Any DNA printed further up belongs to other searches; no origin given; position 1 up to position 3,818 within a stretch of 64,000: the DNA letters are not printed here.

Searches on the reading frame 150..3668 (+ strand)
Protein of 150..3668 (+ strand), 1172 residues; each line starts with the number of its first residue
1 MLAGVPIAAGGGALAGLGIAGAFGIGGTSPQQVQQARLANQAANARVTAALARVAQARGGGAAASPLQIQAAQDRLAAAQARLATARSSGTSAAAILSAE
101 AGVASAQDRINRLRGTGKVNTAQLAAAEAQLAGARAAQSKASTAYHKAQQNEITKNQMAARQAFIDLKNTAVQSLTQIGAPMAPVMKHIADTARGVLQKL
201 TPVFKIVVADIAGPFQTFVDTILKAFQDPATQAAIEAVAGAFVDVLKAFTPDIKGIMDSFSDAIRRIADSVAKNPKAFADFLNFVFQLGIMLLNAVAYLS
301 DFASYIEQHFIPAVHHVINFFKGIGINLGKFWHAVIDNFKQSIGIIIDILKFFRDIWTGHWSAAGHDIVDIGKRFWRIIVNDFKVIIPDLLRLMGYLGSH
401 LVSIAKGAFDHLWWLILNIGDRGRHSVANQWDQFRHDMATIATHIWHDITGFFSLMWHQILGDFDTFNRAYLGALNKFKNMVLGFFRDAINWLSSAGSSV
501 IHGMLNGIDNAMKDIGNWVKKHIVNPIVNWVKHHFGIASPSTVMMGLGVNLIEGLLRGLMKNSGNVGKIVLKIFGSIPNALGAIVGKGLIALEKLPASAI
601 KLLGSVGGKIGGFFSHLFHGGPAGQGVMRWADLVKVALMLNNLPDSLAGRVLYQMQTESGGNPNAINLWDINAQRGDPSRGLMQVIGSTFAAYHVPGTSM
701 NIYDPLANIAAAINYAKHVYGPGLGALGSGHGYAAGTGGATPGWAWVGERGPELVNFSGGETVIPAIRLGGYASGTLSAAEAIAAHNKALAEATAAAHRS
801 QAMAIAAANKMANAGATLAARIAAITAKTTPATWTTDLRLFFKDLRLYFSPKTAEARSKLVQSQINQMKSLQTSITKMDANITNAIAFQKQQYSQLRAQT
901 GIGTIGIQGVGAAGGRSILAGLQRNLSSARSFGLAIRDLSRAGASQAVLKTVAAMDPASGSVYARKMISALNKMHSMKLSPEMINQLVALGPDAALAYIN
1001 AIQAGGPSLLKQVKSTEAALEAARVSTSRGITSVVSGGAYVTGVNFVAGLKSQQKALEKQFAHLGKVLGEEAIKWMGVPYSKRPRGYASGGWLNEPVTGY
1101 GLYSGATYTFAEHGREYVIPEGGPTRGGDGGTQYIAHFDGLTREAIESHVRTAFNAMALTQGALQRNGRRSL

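Call 76: search_protein_families(library=phrogs, proteins=[window:150-3668:+], max_evalue=0.001)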
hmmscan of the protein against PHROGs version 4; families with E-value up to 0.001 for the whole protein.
window:150-3668:+ (1172 aa): 16 families
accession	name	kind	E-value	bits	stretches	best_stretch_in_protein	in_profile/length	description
phrog_167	-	tail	1.5e-54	186.3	2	603-765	1277-1438/1555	tail length tape measure protein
phrog_5448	-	tail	4.5e-41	140.9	2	623-743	2590-2712/3103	tail length tape measure protein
phrog_4070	-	tail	1.8e-34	120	2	620-753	737-875/989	tail length tape measure protein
phrog_8537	-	unknown function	3.7e-29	103.2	1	619-753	130-270/384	-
phrog_11489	-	unknown function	3.8e-24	85.9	1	636-736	1484-1591/1717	-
phrog_58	-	tail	8.3e-24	85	1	34-821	390-1271/1544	tail length tape measure protein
phrog_305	-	tail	7.3e-22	78.8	1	159-591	429-766/1001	tail length tape measure protein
phrog_5493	-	tail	1.4e-16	61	1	89-581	593-1031/1102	tail length tape measure protein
phrog_14917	-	tail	1.8e-16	59.8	1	160-879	1143-1496/2249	tail length tape measure protein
phrog_3547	-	tail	3.3e-16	59.3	1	616-806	1344-1538/1767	tail length tape measure protein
phrog_7025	-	tail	3.1e-14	51.9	1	621-766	2335-2486/2880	tail length tape measure protein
phrog_4197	-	tail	3.7e-12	45.8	1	620-908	1434-1689/1783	tail length tape measure protein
phrog_8462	-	tail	1.7e-08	34.7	1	344-665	315-595/672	tail length tape measure protein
phrog_36058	-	unknown function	8.6e-08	32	1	611-714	518-625/766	-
phrog_1272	-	tail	1.6e-06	27.1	2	494-562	1439-1507/1606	tail length tape measure protein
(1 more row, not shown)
